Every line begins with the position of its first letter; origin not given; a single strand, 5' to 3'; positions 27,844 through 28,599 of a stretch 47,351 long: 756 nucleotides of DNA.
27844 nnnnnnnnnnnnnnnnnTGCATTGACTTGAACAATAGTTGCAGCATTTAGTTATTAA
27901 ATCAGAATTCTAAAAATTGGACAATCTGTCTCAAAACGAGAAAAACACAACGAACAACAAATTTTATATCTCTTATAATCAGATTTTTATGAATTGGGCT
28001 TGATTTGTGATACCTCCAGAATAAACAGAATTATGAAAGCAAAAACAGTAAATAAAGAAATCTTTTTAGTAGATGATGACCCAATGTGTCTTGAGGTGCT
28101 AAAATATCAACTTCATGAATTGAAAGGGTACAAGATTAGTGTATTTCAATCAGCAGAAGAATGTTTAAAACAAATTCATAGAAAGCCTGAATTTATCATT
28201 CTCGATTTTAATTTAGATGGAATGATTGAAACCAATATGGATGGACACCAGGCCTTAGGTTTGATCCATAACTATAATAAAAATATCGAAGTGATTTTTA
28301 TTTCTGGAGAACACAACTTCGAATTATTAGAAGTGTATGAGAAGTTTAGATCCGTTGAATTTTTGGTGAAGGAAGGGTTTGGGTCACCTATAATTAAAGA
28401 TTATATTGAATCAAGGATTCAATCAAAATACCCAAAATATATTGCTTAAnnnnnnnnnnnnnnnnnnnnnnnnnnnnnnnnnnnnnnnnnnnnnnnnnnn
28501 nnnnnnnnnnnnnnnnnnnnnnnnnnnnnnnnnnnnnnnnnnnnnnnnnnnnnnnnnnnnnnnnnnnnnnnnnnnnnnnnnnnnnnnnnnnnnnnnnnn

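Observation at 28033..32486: sGC-like H-NOX heme sensor plus HNOBA-containing hybrid histidine kinase embedded in a Bacteroidota EPS locus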

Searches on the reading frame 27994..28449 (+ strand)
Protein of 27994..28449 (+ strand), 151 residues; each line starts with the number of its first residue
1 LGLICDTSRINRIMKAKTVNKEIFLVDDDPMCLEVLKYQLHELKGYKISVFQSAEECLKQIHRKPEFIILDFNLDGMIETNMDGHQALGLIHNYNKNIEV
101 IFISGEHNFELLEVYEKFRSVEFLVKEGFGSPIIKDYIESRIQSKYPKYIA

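Call 3: search_protein_families(library=pfam, proteins=[window:27994-28449:+], max_evalue=0.01)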
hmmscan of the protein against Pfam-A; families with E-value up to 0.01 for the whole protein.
window:27994-28449:+ (151 aa): 1 family
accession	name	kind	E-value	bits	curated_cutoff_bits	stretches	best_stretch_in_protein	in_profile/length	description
PF00072.30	Response_reg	-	4.7e-14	52.9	30.2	1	23-127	1-100/111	Response regulator receiver domain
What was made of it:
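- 28033..28449 (+): REC1, a single-domain receiver (138 aa from the ATG; a TTG at 27994 is also possible). Its stop overlaps the H-NOX start (TAATG). Pfam (call 3).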

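Call 4: search_protein_families(library=ncbifam, proteins=[window:27994-28449:+], max_evalue=0.01)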
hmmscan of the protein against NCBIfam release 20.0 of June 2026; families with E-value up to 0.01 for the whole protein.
window:27994-28449:+ (151 aa): 29 families (the best 25 are shown)
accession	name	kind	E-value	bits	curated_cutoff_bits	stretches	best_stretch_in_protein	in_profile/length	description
NF051870.1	NAssimRespRegNtrX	equivalog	2.1e-08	33.5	600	1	21-111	2-89/452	nitrogen assimilation response regulator NtrX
NF053854.1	RespRegPhoBBctds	equivalog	4.1e-08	32.8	270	1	23-105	1-79/225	two-component system response regulator PhoB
NF049963.1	RespRegFlgRCampy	domain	5.4e-06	25.5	750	1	23-108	3-80/429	fla regulon two-component system response regulator FlgR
NF011695.0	PRK15115.1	equivalog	6.8e-06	25.1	763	1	21-104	7-85/445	two-component system response regulator GlrR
NF006900.1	PRK09390.1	equivalog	8.4e-06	25.5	255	1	20-142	4-120/203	response regulator FixJ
NF007750.0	PRK10430.1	equivalog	1e-05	25.2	262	1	23-126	4-106/239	two-component system response regulator DcuR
NF040749.1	tetrathio_RR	equivalog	1.4e-05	24.9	290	1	23-126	2-100/191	tetrathionate respiration response regulator TtrR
TIGR02154.1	PhoB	equivalog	2.1e-05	24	296.2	1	20-77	2-59/226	phosphate regulon transcriptional regulator PhoB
TIGR02915.1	PEP_resp_reg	equivalog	8.3e-05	21.6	502.6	1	24-109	2-85/445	PEP-CTERM-box response regulator transcription factor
NF045717.1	DVU0259_DivK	exception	9.5e-05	22.5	160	1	20-105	2-84/117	DVU0259 family response regulator domain-containing protein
NF007969.0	PRK10693.1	equivalog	0.00021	20.4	329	1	14-109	1-91/337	two-component system response regulator RssB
NF033791.1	ActR_PrrA_rreg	equivalog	0.00038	20.5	250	1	21-127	2-103/173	ActR/PrrA/RegA family redox response regulator transcription factor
NF052445.1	RespRegMctR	equivalog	0.00047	19.6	300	1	22-111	3-89/205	two-component system response regulator MctR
NF047793.1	ResRegPgtA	equivalog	0.00056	18.8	650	1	19-106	4-86/414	two-component system response regulator PgtA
NF045944.1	ResRegRpaBCyano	equivalog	0.00059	19.3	330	1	25-104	2-75/229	response regulator transcription factor RpaB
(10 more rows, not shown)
